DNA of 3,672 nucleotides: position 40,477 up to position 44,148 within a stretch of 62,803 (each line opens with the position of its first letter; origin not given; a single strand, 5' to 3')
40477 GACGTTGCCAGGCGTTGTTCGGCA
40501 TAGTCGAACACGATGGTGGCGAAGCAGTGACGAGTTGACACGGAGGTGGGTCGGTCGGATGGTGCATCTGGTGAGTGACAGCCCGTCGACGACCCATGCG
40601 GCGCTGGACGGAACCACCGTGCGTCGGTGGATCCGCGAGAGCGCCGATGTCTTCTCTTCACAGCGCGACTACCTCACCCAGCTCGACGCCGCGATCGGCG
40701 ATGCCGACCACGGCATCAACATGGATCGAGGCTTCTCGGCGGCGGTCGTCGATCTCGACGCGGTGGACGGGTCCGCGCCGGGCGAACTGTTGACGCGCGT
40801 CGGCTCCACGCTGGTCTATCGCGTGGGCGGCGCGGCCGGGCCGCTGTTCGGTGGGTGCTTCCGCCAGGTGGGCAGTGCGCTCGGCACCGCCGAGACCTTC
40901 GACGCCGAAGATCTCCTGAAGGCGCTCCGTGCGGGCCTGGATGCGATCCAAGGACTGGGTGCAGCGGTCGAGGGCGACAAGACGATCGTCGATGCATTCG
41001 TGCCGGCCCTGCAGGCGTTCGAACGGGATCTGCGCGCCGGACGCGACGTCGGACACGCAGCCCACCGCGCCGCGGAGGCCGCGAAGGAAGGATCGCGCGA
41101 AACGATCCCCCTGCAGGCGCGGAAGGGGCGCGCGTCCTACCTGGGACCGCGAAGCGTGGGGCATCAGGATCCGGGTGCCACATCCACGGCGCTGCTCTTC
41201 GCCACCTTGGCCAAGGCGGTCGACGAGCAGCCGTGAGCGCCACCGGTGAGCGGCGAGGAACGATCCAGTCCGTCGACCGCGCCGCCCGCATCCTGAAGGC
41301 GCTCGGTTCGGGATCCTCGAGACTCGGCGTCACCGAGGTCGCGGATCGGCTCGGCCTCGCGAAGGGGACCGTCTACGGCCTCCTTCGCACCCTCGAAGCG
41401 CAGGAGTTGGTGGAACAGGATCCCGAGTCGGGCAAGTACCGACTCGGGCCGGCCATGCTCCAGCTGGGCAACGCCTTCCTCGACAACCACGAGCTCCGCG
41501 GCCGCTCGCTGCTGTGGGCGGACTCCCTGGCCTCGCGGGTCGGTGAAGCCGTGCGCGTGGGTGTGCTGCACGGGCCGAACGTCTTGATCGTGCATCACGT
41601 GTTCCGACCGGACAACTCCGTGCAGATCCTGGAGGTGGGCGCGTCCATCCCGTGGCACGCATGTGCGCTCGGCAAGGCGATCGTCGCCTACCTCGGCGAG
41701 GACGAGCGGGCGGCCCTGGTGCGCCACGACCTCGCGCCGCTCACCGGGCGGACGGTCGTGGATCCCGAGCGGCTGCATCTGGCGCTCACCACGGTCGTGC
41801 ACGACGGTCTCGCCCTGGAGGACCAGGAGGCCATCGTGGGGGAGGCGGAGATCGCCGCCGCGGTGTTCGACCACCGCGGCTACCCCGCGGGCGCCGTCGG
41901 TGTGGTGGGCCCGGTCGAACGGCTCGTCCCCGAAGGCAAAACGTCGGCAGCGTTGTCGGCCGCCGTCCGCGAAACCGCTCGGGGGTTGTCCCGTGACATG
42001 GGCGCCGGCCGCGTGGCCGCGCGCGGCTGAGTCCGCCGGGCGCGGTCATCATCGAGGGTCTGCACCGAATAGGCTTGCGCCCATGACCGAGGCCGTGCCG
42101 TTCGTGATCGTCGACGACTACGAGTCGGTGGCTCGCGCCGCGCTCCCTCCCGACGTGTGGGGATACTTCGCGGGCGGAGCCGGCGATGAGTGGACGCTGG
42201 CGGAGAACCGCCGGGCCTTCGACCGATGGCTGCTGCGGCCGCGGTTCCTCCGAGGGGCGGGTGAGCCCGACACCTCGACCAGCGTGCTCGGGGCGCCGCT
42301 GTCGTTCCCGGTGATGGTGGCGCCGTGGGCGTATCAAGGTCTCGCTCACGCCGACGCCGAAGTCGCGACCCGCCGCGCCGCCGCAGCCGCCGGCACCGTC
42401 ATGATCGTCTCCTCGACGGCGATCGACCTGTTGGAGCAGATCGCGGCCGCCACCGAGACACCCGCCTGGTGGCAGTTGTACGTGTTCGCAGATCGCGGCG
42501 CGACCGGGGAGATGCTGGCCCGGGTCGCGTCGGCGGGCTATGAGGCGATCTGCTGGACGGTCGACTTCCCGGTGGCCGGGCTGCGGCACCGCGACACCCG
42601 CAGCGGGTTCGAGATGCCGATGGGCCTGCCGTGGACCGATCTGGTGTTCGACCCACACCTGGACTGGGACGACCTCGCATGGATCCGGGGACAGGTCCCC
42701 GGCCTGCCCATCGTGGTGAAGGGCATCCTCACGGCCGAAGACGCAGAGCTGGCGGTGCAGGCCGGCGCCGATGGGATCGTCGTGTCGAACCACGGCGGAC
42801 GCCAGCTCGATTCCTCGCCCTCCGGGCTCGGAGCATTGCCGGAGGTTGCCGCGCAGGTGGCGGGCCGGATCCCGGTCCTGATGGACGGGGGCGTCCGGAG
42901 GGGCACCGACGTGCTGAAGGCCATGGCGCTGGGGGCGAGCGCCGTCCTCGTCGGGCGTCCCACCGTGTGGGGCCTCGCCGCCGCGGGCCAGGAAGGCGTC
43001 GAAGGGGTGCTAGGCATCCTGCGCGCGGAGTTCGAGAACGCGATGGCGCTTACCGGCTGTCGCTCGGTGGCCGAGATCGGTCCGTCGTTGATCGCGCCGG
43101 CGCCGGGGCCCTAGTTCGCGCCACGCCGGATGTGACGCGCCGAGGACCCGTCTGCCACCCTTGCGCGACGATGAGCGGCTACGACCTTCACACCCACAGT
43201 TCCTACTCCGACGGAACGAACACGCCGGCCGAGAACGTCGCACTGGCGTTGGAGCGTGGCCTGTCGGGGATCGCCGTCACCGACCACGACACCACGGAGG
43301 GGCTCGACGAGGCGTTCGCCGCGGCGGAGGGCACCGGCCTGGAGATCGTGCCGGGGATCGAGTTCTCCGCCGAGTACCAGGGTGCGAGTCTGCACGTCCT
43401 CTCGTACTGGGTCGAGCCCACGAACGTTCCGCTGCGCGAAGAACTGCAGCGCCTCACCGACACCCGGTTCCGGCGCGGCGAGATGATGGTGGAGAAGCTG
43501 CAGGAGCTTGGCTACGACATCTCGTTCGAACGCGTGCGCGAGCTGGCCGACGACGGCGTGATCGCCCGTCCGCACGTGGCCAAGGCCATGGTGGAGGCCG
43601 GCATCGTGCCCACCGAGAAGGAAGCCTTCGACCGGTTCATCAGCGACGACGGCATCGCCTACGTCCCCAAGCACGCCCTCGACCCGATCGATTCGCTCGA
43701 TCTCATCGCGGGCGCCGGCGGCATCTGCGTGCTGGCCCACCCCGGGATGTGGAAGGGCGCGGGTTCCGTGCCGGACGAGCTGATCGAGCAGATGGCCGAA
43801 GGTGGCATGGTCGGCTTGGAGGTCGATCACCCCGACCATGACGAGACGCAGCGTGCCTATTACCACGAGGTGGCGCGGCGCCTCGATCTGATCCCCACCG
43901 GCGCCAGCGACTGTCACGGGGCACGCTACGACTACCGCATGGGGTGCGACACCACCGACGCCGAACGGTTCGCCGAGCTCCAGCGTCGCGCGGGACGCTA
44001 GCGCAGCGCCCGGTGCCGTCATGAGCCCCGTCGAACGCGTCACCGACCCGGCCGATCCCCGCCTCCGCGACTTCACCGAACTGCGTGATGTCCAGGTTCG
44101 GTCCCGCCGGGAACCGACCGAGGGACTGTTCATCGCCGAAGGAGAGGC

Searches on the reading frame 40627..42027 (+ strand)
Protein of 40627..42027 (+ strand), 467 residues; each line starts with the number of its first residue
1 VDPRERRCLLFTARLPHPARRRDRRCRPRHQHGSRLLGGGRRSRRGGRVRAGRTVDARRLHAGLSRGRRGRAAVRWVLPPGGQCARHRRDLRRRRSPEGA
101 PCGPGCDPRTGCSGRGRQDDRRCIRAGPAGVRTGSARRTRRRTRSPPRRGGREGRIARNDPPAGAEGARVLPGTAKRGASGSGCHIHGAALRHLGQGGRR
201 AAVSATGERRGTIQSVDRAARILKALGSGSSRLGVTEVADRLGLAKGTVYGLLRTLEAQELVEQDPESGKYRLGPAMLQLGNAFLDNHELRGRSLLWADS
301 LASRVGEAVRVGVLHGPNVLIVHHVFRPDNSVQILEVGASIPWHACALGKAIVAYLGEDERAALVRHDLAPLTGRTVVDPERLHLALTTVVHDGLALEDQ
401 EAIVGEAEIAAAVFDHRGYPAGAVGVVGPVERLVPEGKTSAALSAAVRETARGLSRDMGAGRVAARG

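Call 30: search_protein_families(library=pfam, proteins=[window:40627-42027:+], max_evalue=0.00001)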
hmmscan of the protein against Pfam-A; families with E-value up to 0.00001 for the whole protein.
window:40627-42027:+ (467 aa): 2 families
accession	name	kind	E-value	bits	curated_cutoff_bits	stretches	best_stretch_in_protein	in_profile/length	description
PF01614.24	IclR_C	-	7.4e-34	117.2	24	1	284-456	3-174/174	Bacterial transcriptional regulator IclR C-terminal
PF09339.16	HTH_IclR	-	4.6e-17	62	22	1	215-266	1-52/52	IclR helix-turn-helix domain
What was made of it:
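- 40627..42027 (+): Divergently oriented IclR-family regulator (candidate glycerol-operon regulator). The true start is probably downstream of 40627. HTH_IclR 62 bits at residues 215-266 and IclR_C 117 bits (call 30).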

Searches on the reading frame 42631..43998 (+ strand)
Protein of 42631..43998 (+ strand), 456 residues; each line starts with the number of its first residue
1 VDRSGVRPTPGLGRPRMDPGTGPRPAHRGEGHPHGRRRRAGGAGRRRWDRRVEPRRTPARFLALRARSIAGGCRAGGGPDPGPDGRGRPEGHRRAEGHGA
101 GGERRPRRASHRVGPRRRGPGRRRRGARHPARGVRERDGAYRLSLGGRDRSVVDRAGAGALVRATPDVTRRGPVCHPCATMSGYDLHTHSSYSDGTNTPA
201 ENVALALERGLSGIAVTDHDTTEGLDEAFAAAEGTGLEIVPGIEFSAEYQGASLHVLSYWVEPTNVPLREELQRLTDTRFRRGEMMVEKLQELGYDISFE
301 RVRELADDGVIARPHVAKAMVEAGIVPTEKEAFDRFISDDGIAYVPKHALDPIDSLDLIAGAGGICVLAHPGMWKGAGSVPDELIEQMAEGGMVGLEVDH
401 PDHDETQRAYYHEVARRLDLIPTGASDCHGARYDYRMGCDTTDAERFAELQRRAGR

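Call 30: search_protein_families(library=pfam, proteins=[window:42631-43998:+], max_evalue=0.00001)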
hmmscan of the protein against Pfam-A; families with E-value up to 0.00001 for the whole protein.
window:42631-43998:+ (456 aa): 1 family
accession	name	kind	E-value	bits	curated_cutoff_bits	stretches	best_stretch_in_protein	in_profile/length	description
PF02811.25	PHP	-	7.4e-13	49.6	26.4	1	185-250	1-68/164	PHP domain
